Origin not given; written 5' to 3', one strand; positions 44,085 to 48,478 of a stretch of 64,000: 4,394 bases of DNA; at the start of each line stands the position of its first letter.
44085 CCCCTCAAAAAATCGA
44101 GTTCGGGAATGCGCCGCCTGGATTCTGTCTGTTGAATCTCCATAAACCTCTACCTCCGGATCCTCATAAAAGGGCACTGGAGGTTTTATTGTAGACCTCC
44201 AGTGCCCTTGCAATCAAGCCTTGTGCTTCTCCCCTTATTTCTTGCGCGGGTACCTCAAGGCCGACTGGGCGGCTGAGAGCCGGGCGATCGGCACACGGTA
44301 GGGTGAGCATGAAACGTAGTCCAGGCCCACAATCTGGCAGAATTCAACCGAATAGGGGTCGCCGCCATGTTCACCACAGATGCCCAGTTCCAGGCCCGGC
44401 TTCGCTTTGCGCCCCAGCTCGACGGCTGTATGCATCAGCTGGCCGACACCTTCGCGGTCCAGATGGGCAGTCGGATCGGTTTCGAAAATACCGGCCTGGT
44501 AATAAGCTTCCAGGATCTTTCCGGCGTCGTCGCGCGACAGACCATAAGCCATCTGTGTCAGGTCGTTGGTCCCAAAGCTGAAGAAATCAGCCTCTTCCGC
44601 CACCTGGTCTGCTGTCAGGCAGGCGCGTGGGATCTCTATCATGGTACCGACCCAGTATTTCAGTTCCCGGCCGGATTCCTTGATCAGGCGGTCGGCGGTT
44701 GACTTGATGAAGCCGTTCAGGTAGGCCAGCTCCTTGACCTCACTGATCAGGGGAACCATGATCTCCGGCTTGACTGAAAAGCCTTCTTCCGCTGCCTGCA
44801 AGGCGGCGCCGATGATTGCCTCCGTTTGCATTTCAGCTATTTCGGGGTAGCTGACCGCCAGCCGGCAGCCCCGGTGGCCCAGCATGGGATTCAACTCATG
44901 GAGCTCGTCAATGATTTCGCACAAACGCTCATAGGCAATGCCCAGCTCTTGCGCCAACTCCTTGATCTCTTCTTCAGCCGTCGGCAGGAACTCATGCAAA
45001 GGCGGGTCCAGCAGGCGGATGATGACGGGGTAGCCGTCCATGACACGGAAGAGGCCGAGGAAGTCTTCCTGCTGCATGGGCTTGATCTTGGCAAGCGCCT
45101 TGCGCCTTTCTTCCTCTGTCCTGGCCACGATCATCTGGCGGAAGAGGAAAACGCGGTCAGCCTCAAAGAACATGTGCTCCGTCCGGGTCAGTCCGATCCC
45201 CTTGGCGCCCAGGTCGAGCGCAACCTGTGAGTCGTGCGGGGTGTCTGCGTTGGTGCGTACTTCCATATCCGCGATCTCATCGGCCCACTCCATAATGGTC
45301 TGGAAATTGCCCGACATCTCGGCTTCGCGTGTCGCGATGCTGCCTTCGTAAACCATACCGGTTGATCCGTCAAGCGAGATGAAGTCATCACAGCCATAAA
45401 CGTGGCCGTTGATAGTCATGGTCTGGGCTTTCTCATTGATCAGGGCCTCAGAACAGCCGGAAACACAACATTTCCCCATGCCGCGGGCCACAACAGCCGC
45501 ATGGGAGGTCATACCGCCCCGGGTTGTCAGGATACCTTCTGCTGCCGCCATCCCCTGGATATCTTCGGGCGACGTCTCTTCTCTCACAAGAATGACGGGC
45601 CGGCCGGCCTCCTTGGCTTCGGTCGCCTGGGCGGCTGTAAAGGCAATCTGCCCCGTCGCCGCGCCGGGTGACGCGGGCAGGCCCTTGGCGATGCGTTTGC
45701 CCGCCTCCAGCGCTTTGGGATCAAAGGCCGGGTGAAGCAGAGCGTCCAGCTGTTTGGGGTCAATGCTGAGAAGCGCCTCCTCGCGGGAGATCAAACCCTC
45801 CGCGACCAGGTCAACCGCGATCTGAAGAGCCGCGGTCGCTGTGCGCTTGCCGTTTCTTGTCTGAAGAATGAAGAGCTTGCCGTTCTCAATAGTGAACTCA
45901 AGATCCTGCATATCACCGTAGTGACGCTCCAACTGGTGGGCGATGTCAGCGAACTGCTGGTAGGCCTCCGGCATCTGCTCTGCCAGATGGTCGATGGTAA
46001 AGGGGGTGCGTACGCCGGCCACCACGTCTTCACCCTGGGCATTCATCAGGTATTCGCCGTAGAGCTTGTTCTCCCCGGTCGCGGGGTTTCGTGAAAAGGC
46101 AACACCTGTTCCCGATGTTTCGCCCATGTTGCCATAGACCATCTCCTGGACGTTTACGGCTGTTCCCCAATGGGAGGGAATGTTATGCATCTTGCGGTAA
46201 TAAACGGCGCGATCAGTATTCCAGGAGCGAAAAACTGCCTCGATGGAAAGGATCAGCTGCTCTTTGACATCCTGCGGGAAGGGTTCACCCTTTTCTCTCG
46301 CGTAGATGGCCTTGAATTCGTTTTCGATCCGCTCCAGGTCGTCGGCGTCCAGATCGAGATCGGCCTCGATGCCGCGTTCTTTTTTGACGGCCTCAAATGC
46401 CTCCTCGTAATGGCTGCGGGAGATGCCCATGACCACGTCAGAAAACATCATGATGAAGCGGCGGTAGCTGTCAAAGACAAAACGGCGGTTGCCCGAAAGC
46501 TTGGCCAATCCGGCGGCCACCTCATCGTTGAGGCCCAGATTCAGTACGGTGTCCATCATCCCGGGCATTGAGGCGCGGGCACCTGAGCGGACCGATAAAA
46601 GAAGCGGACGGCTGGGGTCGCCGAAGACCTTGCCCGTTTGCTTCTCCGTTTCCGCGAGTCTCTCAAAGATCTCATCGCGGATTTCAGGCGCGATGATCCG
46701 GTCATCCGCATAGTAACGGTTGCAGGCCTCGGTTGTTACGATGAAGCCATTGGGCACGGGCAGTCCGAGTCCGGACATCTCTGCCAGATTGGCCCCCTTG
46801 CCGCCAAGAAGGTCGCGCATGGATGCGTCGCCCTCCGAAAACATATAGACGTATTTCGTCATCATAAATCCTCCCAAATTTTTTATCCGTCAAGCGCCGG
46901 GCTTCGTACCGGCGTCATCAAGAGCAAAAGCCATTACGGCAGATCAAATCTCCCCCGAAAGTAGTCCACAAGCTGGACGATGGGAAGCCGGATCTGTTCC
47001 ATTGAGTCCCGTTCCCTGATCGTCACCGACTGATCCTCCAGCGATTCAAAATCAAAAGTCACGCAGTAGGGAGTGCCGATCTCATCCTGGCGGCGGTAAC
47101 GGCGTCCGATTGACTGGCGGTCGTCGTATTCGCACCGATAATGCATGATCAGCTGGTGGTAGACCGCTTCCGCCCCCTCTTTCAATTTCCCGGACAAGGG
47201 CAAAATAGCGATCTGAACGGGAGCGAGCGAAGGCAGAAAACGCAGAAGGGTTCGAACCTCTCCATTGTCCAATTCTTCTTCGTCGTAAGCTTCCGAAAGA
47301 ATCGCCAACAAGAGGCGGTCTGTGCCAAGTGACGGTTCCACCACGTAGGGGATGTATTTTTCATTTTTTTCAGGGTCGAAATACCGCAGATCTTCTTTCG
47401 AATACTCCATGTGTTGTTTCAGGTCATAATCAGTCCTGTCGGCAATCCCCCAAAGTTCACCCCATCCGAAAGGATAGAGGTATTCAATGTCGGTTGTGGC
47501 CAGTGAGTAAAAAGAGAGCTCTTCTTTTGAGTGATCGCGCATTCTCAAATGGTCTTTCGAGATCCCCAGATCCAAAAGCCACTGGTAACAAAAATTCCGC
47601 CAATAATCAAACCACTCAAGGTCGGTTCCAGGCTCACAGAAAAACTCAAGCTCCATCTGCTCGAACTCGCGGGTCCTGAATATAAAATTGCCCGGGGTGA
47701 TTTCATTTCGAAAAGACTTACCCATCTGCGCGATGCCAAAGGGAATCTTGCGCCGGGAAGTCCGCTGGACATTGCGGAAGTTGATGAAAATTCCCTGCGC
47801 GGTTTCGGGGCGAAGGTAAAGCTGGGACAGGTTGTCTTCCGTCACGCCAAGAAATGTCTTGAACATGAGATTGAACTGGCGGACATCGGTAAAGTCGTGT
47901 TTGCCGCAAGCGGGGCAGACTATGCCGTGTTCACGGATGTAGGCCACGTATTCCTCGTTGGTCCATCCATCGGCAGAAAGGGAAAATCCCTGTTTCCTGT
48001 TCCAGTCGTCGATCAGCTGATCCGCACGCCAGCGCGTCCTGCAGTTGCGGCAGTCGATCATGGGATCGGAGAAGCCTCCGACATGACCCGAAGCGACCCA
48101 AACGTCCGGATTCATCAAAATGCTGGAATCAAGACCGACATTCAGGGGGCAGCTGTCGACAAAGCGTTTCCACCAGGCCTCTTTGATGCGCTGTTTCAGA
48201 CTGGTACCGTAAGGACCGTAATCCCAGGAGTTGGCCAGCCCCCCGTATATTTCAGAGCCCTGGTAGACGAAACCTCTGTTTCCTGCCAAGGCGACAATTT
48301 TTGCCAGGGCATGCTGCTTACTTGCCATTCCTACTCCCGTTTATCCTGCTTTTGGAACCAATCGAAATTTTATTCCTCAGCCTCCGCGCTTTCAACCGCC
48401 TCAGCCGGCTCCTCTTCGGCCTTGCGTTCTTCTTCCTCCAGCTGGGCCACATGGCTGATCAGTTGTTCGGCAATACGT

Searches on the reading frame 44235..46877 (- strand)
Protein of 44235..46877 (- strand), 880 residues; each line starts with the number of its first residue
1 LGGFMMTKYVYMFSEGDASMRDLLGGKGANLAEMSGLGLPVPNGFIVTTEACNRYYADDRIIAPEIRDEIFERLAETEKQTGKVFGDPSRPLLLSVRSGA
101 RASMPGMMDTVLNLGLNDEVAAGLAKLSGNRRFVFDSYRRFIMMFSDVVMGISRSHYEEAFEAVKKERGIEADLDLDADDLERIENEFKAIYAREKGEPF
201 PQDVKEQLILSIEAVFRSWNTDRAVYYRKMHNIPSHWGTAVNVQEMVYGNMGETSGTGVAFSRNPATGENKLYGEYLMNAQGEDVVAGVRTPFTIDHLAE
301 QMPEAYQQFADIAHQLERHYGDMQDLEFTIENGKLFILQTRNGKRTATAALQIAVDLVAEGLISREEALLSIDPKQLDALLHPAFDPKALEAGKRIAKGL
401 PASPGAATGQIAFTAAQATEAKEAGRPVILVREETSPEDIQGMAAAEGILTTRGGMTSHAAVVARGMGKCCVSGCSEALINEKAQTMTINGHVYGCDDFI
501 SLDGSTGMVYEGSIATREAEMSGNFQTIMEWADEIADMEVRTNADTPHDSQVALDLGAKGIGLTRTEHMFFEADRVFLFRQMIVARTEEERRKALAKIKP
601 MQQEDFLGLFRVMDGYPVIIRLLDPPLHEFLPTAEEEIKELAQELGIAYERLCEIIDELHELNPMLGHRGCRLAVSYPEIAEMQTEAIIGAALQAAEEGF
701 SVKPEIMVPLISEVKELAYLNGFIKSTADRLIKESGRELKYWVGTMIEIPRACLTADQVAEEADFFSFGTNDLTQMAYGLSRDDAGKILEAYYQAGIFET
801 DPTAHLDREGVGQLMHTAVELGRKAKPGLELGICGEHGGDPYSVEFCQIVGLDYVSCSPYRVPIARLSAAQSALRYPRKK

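Call 84: search_protein_families(library=pfam, proteins=[window:44235-46877:-], max_evalue=0.00001)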
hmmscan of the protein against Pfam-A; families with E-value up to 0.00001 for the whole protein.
window:44235-46877:- (880 aa): 3 families
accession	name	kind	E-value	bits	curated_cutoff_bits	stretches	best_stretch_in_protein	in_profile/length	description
PF02896.24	PEP-utilizers_C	-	1.1e-75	254.9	22.8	1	522-872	4-291/293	PEP-utilising enzyme, PEP-binding domain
PF01326.24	PPDK_N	-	8.5e-57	193.3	27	3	61-294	72-219/328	Pyruvate phosphate dikinase, AMP/ATP-binding domain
PF00391.29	PEP-utilizers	-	4.4e-24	84.3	23.1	1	427-492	4-70/72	PEP-utilising enzyme, mobile domain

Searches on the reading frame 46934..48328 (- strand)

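Call 84: search_protein_families(library=pfam, proteins=[window:46934-48328:-], max_evalue=0.00001)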
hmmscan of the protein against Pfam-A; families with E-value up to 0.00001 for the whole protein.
window:46934-48328:- (464 aa): 2 families
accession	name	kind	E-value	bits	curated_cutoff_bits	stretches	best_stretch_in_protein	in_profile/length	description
PF03129.25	HGTP_anticodon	-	1.6e-20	73.5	21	1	372-458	1-92/94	Anticodon binding domain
PF00587.30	tRNA-synt_2b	-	1.5e-14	54.9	29.3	1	164-346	5-178/179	tRNA synthetase class II core domain (G, H, P, S and T)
